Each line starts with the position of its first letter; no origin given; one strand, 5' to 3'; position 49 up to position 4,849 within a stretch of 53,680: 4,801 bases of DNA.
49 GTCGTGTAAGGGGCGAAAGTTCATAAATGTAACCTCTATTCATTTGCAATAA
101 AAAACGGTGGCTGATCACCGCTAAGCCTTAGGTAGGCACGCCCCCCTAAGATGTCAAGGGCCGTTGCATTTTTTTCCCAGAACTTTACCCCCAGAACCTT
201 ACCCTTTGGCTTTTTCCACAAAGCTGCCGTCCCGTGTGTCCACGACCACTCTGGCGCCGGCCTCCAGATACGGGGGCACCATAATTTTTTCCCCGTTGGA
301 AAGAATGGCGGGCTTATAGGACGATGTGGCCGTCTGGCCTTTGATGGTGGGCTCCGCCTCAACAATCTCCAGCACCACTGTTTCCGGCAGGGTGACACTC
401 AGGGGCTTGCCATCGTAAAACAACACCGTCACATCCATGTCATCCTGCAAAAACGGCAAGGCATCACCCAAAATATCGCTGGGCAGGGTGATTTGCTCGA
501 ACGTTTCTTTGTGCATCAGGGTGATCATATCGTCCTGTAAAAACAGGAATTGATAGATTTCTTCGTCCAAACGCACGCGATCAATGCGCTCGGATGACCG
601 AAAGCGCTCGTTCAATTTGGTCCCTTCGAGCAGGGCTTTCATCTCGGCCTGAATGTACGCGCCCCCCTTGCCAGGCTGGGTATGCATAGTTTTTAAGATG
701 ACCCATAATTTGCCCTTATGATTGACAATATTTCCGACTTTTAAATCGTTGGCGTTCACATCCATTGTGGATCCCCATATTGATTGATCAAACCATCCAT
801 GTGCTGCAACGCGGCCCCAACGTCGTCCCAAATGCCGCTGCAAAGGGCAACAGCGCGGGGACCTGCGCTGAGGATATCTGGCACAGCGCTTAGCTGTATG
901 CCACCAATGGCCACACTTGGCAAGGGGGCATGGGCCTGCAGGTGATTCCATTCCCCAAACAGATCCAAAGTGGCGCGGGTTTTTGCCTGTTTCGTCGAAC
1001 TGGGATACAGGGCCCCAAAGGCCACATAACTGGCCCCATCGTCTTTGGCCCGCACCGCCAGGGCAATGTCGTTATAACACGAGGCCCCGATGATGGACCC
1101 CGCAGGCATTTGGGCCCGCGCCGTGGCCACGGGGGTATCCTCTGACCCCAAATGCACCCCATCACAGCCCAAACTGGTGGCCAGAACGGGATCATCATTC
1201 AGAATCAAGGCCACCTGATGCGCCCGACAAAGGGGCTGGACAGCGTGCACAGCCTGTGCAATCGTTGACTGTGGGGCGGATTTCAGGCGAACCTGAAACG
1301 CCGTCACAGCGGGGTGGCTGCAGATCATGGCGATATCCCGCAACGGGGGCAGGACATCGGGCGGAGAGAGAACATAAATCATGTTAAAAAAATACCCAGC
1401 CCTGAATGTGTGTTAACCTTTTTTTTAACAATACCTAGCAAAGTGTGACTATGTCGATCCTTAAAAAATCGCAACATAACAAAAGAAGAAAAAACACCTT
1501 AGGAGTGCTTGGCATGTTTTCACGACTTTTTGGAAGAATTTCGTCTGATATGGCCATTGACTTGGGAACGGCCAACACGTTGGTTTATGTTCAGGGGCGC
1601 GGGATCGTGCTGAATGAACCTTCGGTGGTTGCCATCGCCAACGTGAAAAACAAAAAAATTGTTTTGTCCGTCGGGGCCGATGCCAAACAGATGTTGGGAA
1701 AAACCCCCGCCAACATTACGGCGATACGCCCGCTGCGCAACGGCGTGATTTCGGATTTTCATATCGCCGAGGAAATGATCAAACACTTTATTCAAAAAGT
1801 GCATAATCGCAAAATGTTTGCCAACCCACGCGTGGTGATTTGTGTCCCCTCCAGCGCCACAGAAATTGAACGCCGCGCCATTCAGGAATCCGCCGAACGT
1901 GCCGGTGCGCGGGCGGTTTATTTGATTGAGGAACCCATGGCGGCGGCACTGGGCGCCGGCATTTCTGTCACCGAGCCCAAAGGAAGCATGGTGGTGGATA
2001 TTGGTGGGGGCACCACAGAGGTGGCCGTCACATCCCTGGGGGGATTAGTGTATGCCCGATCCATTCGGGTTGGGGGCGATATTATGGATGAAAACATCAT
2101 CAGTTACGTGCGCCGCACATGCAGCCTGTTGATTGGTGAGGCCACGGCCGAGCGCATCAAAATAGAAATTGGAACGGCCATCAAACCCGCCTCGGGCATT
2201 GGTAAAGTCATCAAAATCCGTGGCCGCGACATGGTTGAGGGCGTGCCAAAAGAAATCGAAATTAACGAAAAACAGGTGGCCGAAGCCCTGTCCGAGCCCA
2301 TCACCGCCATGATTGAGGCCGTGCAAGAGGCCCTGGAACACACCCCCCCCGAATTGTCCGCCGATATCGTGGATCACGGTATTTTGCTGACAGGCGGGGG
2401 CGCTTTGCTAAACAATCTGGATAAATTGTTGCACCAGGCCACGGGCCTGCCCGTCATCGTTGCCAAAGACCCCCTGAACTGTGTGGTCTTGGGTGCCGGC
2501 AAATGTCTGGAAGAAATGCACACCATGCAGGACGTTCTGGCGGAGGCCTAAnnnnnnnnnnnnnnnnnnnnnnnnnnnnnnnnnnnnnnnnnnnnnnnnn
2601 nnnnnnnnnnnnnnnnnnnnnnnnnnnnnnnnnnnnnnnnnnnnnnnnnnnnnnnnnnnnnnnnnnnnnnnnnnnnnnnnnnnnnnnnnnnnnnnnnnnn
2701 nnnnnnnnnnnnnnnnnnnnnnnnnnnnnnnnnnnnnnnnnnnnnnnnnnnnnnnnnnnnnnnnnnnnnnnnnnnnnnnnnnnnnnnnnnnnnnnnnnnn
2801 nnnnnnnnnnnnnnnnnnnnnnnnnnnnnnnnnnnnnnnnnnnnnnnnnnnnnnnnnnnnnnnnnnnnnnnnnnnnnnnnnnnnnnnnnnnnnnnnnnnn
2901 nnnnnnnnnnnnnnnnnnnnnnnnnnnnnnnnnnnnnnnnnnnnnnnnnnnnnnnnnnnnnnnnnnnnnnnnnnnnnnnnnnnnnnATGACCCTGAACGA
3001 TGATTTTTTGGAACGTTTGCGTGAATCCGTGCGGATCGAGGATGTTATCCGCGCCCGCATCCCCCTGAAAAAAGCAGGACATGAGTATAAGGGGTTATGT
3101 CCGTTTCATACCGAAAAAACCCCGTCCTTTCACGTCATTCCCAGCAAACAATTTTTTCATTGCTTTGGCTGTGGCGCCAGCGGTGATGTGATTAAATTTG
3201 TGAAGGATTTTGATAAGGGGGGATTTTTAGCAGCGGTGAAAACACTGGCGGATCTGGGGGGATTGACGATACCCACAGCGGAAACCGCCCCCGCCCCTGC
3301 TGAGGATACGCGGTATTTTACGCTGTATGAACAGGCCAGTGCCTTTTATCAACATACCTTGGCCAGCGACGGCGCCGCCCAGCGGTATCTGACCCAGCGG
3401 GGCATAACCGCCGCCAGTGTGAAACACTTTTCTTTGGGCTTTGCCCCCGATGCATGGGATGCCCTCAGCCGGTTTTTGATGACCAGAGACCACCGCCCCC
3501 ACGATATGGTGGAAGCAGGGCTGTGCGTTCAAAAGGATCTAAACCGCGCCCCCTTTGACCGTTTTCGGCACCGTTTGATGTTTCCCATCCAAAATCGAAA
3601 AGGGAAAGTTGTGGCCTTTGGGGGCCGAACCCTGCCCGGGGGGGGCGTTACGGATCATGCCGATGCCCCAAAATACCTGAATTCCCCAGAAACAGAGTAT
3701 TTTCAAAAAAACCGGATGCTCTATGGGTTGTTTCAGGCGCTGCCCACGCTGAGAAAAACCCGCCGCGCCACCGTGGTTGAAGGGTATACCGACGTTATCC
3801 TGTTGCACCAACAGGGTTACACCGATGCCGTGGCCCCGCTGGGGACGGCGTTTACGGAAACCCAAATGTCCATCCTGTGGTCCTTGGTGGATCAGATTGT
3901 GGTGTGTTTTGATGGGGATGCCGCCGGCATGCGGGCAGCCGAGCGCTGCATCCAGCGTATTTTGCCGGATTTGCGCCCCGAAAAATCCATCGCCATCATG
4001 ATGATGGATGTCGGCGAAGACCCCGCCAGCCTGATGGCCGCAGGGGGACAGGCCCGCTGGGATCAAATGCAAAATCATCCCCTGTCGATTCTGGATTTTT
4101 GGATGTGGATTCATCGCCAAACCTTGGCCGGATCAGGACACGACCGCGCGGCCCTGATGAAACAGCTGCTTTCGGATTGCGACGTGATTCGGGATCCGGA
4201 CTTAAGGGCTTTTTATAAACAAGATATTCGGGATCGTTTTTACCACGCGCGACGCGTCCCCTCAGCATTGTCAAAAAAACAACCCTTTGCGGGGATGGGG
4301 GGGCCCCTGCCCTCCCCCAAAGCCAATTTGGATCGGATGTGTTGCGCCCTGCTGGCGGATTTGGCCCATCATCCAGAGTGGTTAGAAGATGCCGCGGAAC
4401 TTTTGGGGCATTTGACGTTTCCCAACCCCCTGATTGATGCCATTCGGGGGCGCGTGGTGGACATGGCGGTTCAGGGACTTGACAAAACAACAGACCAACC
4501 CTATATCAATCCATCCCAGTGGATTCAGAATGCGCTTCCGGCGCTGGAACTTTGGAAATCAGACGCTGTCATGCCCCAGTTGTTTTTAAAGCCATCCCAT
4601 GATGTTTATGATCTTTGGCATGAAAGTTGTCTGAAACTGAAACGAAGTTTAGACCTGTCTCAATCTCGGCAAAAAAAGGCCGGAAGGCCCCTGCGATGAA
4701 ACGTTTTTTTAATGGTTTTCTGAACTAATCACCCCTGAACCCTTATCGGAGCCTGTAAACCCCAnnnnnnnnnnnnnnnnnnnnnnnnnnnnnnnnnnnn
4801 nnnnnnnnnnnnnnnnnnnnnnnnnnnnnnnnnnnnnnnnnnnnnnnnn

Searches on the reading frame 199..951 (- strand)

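Call 75: search_protein_families(library=pfam, proteins=[window:199-951:-], max_evalue=0.00001)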
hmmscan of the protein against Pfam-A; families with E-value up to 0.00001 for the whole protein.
window:199-951:- (250 aa): 3 families
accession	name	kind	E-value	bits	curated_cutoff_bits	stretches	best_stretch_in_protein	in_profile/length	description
PF09285.17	Elong-fact-P_C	-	3.3e-21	75.2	25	1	192-247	1-56/56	Elongation factor P, C-terminal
PF08207.18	EFP_N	-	4.5e-21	75.1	23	1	67-122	2-57/58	Elongation factor P (EF-P) KOW-like domain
PF01132.26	EFP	-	4.1e-18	65.5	27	1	133-184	3-54/54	Elongation factor P (EF-P) OB domain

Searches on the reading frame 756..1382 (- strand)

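Call 75: search_protein_families(library=pfam, proteins=[window:756-1382:-], max_evalue=0.00001)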
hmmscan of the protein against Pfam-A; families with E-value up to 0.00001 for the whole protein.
window:756-1382:- (208 aa): 1 family
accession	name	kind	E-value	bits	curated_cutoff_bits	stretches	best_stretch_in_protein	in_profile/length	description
PF02581.23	TMP-TENI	-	1.4e-42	145.5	27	1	25-184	25-180/180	Thiamine monophosphate synthase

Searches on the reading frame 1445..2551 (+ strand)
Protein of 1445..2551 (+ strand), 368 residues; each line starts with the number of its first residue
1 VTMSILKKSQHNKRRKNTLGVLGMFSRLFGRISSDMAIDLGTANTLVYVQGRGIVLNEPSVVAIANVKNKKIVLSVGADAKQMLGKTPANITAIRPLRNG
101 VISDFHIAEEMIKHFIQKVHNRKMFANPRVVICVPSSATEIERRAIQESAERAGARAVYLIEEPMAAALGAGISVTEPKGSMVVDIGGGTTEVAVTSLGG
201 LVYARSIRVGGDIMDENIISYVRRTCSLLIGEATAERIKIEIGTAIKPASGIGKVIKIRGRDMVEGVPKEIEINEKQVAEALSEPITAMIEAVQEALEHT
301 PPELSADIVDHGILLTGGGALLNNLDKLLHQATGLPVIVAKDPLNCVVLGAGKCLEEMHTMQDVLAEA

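Call 55: search_protein_families(library=pfam, proteins=[window:1445-2551:+], max_evalue=0.00001)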
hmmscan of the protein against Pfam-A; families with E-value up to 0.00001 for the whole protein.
window:1445-2551:+ (368 aa): 6 families
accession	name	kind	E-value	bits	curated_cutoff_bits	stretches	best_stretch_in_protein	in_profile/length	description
PF06723.19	MreB_Mbl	-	2.9e-144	480.3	27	1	34-362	2-326/327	MreB/Mbl protein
PF14450.12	FtsA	-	5.9e-14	53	31.8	1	182-341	1-111/127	Cell division protein FtsA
PF00012.26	HSP70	-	3.8e-13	49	20.6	1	129-351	135-368/599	Hsp70 protein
PF00022.25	Actin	-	2.2e-12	46.7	27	1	59-224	31-189/410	Actin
PF11104.14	PilM_2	-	1.2e-09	38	27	0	287-341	253-306/340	Type IV pilus assembly protein PilM;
PF25216.1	Volactin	-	7.9e-07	29.3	35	1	64-337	49-298/321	Volactin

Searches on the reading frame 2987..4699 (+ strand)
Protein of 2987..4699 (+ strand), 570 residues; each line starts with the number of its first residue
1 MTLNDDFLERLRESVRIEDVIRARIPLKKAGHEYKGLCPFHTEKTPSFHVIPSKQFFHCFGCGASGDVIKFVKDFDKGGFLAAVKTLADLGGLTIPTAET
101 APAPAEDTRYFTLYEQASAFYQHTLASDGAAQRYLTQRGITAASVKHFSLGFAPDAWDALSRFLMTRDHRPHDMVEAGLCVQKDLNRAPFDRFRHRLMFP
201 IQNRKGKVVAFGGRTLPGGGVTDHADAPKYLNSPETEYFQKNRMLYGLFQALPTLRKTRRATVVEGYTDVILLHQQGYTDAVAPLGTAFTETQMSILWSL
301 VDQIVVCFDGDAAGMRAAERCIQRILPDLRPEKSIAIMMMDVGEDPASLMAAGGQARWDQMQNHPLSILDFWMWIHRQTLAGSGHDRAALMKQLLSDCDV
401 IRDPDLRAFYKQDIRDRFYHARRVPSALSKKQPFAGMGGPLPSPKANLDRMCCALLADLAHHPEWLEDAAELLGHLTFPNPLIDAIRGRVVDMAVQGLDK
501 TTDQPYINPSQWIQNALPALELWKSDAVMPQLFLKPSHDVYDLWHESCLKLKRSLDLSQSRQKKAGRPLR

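Call 55: search_protein_families(library=pfam, proteins=[window:2987-4699:+], max_evalue=0.00001)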
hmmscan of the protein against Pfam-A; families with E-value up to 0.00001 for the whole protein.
window:2987-4699:+ (570 aa): 5 families
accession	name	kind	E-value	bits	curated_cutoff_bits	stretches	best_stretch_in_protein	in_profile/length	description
PF08275.17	DNAG_N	-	1.1e-38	132.6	26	1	120-251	1-127/128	DNA primase catalytic core, N-terminal domain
PF01807.25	Zn_ribbon_DnaG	-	5.7e-35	119.5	24.9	1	5-98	3-96/98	CHC2 zinc finger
PF13662.12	Toprim_4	-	7e-15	55.5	25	1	261-326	3-75/85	Toprim domain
PF13155.12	Toprim_2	-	8.5e-15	55.3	22.1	1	263-326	2-67/88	Toprim-like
PF01751.28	Toprim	-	3.3e-09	37.3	23.1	1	262-326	3-81/96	Toprim domain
